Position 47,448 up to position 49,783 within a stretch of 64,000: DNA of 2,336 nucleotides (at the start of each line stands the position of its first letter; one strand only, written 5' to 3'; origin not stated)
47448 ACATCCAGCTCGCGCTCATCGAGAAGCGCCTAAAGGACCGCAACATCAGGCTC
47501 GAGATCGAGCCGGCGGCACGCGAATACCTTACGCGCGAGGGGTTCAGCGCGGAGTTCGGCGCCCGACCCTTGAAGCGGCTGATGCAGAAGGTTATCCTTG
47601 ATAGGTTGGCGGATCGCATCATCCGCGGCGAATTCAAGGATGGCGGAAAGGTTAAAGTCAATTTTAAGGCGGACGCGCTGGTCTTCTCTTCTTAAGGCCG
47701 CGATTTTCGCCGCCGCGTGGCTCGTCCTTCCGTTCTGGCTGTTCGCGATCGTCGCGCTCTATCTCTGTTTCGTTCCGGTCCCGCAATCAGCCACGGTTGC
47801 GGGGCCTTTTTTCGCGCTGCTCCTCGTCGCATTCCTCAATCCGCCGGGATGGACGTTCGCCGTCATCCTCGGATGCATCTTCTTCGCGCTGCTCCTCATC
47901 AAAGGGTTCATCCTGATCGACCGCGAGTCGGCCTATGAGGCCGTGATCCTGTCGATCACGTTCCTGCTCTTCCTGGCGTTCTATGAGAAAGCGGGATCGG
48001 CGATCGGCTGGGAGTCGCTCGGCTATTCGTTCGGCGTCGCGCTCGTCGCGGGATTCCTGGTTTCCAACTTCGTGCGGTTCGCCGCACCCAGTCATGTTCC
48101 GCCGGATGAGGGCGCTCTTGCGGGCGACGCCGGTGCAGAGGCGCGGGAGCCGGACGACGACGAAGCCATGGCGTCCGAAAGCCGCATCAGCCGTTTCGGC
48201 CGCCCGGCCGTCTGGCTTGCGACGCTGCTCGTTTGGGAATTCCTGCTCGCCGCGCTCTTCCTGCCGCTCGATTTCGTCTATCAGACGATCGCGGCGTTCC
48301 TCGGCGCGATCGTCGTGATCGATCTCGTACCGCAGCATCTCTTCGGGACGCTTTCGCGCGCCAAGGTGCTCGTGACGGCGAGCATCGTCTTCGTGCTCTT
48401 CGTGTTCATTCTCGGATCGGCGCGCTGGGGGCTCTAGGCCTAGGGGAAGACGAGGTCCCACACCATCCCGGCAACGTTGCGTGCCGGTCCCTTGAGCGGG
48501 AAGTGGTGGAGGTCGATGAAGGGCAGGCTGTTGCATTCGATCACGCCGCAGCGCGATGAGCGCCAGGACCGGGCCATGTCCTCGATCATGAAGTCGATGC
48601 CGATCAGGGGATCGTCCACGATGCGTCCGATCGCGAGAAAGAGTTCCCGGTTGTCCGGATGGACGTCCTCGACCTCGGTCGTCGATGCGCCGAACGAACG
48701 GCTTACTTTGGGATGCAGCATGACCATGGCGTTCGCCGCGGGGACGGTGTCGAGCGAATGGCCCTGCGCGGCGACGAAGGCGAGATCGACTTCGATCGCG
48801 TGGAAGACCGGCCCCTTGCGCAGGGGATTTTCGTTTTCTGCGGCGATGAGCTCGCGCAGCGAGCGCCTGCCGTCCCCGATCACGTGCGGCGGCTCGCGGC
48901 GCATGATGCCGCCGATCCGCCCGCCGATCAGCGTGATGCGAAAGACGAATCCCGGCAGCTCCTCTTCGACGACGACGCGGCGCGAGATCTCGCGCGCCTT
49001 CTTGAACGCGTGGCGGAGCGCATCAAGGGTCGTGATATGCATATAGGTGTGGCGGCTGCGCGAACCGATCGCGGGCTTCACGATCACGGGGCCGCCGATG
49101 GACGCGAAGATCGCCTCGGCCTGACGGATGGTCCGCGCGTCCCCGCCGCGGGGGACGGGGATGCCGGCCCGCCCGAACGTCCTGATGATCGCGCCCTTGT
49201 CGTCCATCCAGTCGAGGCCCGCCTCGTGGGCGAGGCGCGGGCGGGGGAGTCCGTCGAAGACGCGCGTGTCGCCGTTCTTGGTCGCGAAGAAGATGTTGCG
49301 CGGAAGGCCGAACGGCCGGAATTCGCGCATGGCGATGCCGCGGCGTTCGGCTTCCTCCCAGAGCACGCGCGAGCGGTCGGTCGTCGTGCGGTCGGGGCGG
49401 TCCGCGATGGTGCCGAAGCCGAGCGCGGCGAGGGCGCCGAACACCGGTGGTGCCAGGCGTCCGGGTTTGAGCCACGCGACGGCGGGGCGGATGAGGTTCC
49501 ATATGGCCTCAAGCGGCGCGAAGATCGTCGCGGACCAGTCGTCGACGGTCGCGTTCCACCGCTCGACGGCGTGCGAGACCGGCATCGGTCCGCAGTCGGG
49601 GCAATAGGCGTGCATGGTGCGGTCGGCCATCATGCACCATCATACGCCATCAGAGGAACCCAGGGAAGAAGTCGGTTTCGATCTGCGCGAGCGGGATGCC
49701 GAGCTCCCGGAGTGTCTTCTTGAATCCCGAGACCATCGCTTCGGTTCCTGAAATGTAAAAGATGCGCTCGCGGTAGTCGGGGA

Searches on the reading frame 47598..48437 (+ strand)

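Call 3: search_protein_families(library=pfam, proteins=[window:47598-48437:+], max_evalue=0.01)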
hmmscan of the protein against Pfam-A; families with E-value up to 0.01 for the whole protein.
window:47598-48437:+ (279 aa): 1 family
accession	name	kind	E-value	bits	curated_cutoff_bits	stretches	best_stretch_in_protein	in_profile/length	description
PF19029.5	DUF883_C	-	0.005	16.9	27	0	138-156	10-28/30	DUF883 C-terminal glycine zipper region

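Call 4: search_protein_families(library=ncbifam, proteins=[window:47598-48437:+], max_evalue=0.01)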
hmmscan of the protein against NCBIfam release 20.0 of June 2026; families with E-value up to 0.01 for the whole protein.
window:47598-48437:+ (279 aa): 0 families

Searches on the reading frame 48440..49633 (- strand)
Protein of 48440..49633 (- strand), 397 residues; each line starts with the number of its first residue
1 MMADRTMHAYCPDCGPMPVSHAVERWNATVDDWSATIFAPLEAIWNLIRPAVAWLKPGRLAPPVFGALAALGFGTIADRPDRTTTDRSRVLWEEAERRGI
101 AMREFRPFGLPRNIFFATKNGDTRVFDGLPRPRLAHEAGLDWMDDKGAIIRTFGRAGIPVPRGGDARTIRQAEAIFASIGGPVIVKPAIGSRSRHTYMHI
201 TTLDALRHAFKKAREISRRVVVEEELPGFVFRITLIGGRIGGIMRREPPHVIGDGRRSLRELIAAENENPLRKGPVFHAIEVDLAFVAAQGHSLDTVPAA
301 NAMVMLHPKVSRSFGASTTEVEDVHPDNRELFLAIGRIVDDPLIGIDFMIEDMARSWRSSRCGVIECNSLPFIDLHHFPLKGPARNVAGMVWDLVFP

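Call 3: search_protein_families(library=pfam, proteins=[window:48440-49633:-], max_evalue=0.01)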
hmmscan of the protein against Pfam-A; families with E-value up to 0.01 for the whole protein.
window:48440-49633:- (397 aa): 1 family
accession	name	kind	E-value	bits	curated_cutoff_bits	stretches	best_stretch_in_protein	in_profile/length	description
PF07478.18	Dala_Dala_lig_C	-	0.003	17.5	24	1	172-237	28-92/204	D-ala D-ala ligase C-terminus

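Call 4: search_protein_families(library=ncbifam, proteins=[window:48440-49633:-], max_evalue=0.01)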
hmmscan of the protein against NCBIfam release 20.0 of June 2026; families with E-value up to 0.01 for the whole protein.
window:48440-49633:- (397 aa): 13 families
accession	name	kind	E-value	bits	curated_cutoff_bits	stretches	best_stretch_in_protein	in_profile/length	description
TIGR02068.2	cya_phycin_syn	equivalog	6.4e-53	179.9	850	1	139-397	207-472/862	cyanophycin synthetase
NF010623.0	PRK14016.1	subfamily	1.7e-50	172.1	877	1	145-397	214-473/871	cyanophycin synthetase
NF002688.0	PRK02471.1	equivalog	5.9e-30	104.3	425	1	143-397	487-753/756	bifunctional glutamate--cysteine ligase GshA/glutathione synthetase GshB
TIGR03103.1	trio_acet_GNAT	equivalog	7.4e-27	94.1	569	1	88-374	244-525/547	N-acetylglutaminylglutamine synthetase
TIGR01435.1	glu_cys_lig_rel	equivalog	2.1e-19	69.2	656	1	143-396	467-719/719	bifunctional glutamate--cysteine ligase/glutathione synthetase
TIGR00768.1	rimK_fam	subfamily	3.6e-05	23.3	143.4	1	108-195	50-137/276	RimK family alpha-L-glutamate ligase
TIGR02144.1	LysX_arch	equivalog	0.00024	20.3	275.6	1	143-195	85-137/281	lysine biosynthesis protein LysX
NF006766.0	PRK09288.1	equivalog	0.00027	19.8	339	1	167-236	136-207/396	formate-dependent phosphoribosylglycinamide formyltransferase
NF002378.0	PRK01372.1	subfamily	0.00029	19.7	243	1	148-247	103-200/305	D-alanine--D-alanine ligase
NF000091.3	D_ala_D_ser_VanG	exception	0.00076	18.4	495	1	154-237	144-229/344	D-alanine--D-serine ligase VanG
NF002563.0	PRK02186.1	subfamily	0.0011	17.3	625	1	145-232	107-194/890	argininosuccinate lyase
NF006286.0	PRK08462.1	equivalog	0.0035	16.3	740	1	140-210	112-183/445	acetyl-CoA carboxylase biotin carboxylase subunit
TIGR01205.1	D_ala_D_alaTIGR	subfamily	0.009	15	245.65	0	146-234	107-199/318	D-alanine--D-alanine ligase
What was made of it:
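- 48440..49633 (-): ATP-grasp ligase resembling the cyanophycin-synthetase G domain. Probably co-transcribed (16-nt gap), but not a core part of the module. TIGR02068 E 6e-53 over model positions 207-472 only (call 4).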
